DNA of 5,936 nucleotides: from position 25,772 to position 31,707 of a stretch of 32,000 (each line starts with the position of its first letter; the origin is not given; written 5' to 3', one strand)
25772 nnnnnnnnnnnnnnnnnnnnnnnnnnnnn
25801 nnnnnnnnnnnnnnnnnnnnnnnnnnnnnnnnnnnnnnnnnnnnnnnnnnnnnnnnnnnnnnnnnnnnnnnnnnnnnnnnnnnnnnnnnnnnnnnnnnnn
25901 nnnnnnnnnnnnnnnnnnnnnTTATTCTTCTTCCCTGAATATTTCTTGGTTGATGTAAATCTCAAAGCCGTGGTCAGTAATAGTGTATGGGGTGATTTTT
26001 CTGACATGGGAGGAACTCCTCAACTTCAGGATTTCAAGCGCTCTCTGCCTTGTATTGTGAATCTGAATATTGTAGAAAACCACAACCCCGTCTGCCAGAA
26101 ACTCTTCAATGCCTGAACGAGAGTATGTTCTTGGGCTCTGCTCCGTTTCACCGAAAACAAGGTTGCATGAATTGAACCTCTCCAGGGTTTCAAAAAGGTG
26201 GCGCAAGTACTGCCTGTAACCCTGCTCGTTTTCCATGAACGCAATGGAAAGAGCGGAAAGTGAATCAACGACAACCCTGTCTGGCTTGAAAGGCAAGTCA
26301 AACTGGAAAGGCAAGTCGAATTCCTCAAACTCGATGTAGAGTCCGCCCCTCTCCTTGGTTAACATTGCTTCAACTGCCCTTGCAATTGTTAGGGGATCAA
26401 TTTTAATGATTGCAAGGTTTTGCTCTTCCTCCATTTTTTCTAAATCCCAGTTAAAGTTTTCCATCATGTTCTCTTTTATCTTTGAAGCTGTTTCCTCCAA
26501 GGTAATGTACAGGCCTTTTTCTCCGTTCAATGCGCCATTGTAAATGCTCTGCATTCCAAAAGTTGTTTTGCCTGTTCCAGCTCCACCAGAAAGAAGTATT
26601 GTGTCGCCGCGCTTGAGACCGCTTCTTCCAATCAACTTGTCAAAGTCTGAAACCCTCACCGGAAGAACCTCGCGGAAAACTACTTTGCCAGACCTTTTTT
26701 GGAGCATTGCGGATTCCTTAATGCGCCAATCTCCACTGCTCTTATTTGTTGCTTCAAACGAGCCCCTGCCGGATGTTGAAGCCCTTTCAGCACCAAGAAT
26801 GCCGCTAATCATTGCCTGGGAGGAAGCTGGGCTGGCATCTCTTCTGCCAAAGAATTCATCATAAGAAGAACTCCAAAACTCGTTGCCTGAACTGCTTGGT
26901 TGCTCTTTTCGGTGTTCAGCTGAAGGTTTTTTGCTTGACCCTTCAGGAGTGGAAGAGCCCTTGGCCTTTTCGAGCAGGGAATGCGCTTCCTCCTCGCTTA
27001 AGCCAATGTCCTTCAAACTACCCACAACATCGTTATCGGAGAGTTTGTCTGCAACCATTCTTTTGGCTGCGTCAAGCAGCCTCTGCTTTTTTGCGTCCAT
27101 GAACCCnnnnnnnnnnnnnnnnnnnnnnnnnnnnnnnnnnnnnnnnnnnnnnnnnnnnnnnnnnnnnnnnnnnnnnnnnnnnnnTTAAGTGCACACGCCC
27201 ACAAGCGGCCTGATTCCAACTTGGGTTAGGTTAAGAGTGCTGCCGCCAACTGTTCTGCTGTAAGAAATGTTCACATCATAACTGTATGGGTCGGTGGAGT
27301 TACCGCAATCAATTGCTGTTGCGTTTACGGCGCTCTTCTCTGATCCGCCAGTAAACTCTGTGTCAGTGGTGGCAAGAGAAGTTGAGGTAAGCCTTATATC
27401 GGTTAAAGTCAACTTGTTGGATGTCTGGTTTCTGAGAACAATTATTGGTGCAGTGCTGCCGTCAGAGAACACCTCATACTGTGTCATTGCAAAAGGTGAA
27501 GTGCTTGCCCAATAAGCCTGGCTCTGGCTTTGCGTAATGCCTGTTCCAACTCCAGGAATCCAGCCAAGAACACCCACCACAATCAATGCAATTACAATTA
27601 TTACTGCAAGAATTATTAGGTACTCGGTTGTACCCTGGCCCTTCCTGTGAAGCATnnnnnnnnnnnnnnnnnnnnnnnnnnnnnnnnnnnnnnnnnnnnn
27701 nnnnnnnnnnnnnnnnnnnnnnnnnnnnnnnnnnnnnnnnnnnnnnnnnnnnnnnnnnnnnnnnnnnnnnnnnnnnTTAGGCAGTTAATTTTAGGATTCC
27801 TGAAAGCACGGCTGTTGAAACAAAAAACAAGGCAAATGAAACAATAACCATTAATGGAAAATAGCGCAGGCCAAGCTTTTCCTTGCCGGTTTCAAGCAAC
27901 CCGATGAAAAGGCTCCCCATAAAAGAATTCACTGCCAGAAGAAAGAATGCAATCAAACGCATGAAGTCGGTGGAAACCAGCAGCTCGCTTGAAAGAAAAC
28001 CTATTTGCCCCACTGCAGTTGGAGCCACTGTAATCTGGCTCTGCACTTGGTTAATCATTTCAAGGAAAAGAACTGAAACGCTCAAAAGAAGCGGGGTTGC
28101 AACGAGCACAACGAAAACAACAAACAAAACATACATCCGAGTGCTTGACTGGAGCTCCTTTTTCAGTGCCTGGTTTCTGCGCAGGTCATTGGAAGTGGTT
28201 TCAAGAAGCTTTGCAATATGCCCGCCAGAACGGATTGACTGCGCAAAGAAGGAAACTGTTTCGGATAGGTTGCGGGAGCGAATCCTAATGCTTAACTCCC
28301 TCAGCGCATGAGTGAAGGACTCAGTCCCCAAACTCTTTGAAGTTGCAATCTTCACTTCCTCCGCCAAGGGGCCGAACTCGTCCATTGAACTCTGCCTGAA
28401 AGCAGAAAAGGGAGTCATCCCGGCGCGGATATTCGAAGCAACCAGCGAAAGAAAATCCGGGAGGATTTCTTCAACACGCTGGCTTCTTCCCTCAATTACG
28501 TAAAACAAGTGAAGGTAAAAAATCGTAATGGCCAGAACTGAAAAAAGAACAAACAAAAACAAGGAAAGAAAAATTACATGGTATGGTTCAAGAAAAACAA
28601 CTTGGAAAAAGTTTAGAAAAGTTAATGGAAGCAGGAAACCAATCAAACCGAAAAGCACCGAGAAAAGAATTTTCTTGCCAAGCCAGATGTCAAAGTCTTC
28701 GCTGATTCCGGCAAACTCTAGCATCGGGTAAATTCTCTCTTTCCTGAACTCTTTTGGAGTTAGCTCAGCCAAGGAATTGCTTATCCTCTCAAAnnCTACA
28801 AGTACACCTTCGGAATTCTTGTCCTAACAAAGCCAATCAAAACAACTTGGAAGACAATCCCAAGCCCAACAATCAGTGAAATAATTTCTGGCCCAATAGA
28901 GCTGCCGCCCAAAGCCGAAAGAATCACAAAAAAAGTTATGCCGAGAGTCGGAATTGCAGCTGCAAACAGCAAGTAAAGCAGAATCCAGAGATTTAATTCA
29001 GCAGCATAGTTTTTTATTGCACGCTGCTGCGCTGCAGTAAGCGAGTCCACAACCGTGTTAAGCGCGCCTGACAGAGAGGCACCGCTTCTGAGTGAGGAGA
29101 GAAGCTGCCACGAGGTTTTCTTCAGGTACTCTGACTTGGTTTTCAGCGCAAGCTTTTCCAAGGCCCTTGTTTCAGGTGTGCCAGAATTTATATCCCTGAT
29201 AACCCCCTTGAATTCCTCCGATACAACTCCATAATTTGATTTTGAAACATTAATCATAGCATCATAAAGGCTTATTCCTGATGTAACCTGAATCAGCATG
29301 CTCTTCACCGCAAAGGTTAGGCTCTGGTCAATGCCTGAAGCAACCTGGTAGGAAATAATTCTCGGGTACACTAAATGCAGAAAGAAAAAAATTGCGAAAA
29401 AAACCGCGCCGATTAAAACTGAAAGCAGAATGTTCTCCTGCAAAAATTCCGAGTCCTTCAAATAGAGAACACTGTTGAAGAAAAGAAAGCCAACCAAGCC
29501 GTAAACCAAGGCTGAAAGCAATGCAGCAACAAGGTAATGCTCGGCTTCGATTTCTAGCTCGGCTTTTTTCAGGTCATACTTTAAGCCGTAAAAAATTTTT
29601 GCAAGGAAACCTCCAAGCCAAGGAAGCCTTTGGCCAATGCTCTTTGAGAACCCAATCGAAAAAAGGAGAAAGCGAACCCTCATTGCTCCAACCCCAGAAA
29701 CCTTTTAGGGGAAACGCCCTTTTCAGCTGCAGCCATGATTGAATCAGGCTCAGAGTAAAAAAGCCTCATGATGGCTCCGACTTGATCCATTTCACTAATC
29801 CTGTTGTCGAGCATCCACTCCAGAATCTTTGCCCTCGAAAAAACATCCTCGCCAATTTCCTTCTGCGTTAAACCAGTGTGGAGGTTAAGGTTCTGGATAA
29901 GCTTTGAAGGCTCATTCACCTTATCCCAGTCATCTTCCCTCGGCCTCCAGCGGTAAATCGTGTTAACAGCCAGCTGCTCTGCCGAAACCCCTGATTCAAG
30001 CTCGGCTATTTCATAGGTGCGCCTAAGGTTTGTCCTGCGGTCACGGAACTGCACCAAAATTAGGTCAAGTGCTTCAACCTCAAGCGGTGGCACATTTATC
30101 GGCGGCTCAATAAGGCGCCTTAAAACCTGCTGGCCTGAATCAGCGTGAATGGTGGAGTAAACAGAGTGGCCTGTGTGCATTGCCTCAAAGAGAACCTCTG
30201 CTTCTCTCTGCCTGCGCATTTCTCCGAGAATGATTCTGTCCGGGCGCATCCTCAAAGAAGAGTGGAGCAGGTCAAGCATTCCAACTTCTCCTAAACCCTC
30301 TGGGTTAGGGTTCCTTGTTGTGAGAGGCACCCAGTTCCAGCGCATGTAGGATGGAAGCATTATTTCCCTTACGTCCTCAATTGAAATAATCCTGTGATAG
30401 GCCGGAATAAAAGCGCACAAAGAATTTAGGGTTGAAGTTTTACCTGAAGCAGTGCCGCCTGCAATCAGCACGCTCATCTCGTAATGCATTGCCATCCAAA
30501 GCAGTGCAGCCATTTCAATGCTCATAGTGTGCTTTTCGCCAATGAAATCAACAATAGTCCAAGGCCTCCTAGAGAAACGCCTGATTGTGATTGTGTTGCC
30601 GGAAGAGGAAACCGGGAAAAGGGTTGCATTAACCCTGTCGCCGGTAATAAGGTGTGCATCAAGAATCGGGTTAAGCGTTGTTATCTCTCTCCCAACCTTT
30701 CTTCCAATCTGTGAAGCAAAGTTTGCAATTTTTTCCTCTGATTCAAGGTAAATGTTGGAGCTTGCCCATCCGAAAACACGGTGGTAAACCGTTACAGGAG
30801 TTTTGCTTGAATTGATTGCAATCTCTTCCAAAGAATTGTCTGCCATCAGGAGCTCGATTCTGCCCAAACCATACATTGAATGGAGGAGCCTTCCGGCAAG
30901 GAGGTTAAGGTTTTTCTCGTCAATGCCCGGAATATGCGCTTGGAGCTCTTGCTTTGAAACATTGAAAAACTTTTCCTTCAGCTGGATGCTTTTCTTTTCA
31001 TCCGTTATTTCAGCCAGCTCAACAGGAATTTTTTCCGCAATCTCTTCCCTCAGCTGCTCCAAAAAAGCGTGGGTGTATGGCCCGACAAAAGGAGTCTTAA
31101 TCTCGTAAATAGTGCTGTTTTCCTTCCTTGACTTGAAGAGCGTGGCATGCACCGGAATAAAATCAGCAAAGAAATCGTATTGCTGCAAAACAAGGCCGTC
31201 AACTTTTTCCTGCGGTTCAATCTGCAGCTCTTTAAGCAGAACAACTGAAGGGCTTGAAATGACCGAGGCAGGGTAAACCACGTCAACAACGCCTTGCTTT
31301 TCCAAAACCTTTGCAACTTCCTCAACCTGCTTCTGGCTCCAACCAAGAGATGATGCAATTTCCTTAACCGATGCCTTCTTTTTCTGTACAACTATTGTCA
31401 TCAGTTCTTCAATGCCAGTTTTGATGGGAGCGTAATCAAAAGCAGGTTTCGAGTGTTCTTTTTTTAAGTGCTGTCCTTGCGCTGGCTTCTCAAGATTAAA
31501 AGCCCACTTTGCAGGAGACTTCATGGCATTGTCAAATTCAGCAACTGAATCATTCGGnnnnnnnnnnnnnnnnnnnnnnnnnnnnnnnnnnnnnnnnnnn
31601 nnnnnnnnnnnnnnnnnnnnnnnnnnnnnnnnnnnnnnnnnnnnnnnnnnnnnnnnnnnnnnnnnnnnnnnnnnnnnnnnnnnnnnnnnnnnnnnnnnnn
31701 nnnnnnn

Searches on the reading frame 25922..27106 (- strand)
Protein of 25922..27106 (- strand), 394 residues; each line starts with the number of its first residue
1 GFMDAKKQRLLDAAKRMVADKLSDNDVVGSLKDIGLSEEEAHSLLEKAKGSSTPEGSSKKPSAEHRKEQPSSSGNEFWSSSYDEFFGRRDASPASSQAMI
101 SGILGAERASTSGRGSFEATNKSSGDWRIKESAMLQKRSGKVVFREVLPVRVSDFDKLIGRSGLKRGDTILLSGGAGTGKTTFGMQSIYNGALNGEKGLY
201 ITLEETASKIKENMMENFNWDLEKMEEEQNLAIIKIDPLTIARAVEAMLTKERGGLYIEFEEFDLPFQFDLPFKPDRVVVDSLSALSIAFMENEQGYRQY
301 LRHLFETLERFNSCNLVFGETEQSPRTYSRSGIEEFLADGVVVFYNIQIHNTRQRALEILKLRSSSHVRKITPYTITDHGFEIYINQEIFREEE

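Call 4: search_protein_families(library=pfam, proteins=[window:25922-27106:-], max_evalue=1)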
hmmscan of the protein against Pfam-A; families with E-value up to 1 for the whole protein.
window:25922-27106:- (394 aa): 11 families
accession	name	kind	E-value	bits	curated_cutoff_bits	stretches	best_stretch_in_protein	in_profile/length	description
PF06745.19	ATPase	-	2e-48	165.2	26.6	1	151-386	4-229/231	KaiC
PF03796.21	DnaB_C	-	0.00074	19.4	27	1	152-216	6-69/255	DnaB-like helicase C terminal domain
PF25199.1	nSTAND_NTPase5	-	0.0041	17.4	34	1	163-211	37-83/145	Novel STAND NTPase 5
PF07088.17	GvpD_P-loop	-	0.0047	17.3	24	1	166-225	9-66/189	GvpD gas vesicle protein, P-loop domain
PF13245.12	AAA_19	-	0.0093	16.6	25.1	1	168-289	12-105/134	AAA domain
PF13173.12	AAA_14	-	0.046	14.2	27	1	169-222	4-58/129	AAA domain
PF21045.3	INT10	-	0.051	12.2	26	1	273-333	70-131/710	Integrator subunit 10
PF13481.12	AAA_25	-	0.058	13.4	27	1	163-206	29-83/195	AAA domain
PF02367.23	TsaE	-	0.13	12.7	26.6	1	164-184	18-38/128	Threonylcarbamoyl adenosine biosynthesis protein TsaE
PF02374.21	ArsA_ATPase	-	0.13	11.9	24.3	1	169-245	3-77/305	Anion-transporting ATPase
PF12775.13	AAA_7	-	0.14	12.1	25.8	1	164-225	30-89/181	P-loop containing dynein motor region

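Call 43: search_protein_families(library=ncbifam, proteins=[window:25922-27106:-], max_evalue=0.1)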
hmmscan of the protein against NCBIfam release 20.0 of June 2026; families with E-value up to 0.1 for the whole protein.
window:25922-27106:- (394 aa): 24 families
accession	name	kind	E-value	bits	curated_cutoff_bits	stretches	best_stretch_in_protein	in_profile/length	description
NF006799.0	PRK09302.1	equivalog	2.5e-37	128.6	408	1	150-383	15-238/515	circadian clock protein KaiC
TIGR03880.1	KaiC_arch_3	hypoth_equivalog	7.9e-36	123.7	249.45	1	155-390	5-224/224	KaiC domain-containing protein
TIGR02655.1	circ_KaiC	equivalog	5.2e-29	101.2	546.25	1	149-384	4-229/484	circadian clock protein KaiC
TIGR03877.1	thermo_KaiC_1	hypoth_equivalog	1e-25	90.6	307.25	1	155-387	11-236/238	KaiC domain-containing protein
TIGR03881.1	KaiC_arch_4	hypoth_equivalog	1.5e-19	70.6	247.8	1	149-377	4-221/231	KaiC domain-containing protein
NF004629.0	PRK05973.1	equivalog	1.9e-06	27.1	156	1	163-255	60-149/237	DNA helicase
NF052589.1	ArlH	equivalog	2.8e-05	24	215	1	154-291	8-132/229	archaellum protein ArlH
TIGR00416.1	sms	equivalog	5.1e-05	22.2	403.05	1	151-212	79-139/454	DNA repair protein RadA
NF004723.0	PRK06067.1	subfamily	7e-05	22.5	194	1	151-232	19-98/243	flagellar accessory protein FlaH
TIGR03600.1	phage_DnaB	exception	0.0016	17.5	498.65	1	150-215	179-243/421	phage replicative helicase, DnaB family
TIGR03878.1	thermo_KaiC_2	hypoth_equivalog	0.0019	17.5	232.2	1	163-238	32-108/259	KaiC domain-containing protein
NF005369.0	PRK06904.1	equivalog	0.0023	16.7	809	1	161-258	217-312/474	replicative DNA helicase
TIGR00665.1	DnaB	equivalog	0.0029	16.5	385.25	1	148-213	178-242/435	replicative DNA helicase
NF006320.0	PRK08533.1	equivalog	0.0034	17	215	1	153-246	11-102/230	flagellar accessory protein FlaH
NF038214.1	IS21_help_AAA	equivalog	0.019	14.6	200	1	137-217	60-140/232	IS21-like element helper ATPase IstB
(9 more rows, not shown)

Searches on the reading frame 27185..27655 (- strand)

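Call 4: search_protein_families(library=pfam, proteins=[window:27185-27655:-], max_evalue=1)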
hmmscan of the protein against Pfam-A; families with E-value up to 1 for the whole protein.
window:27185-27655:- (156 aa): 3 families
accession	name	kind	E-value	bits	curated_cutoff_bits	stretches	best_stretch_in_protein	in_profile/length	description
PF04021.17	Class_IIIsignal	-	0.00014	22.1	23.7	1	4-27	1-24/27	Class III signal peptide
PF23379.1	DUF7096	-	0.0039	17.5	27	1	14-114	7-95/208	Domain of unknown function (DUF7096)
PF14325.12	DUF4383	-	0.039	14.6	27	1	16-45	3-32/125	Domain of unknown function (DUF4383)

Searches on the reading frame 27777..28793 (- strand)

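Call 8: search_protein_families(library=pfam, proteins=[window:27777-28793:-], max_evalue=0.01)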
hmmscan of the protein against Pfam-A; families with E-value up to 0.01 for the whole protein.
window:27777-28793:- (338 aa): 1 family
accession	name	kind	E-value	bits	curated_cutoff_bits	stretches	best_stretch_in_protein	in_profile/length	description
PF00482.28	T2SSF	-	5.5e-15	55.9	25.2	1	114-239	1-123/125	Type II secretion system (T2SS), protein F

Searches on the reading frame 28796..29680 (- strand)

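Call 8: search_protein_families(library=pfam, proteins=[window:28796-29680:-], max_evalue=0.01)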
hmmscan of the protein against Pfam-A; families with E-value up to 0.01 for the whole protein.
window:28796-29680:- (294 aa): 1 family
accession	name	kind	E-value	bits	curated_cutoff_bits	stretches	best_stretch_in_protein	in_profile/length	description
PF00482.28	T2SSF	-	4.1e-16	59.5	25.2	1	126-248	3-122/125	Type II secretion system (T2SS), protein F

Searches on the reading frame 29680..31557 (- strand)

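Call 8: search_protein_families(library=pfam, proteins=[window:29680-31557:-], max_evalue=0.01)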
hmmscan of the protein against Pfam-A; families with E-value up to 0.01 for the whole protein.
window:29680-31557:- (625 aa): 4 families
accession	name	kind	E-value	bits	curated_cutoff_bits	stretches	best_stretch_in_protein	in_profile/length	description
PF00437.27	T2SSE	-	2.2e-30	106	24.9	1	313-487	98-260/370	Type II/IV secretion system protein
PF25212.1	HVO_A0114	-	3.1e-05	24.1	27.6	1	51-93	26-68/84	HVO_A0114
PF01978.25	TrmB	-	0.0025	18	25.6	1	55-94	16-55/68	Sugar-specific transcriptional regulator TrmB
PF01580.24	FtsK_SpoIIIE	-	0.0037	17.2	24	0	361-381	40-60/221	FtsK/SpoIIIE family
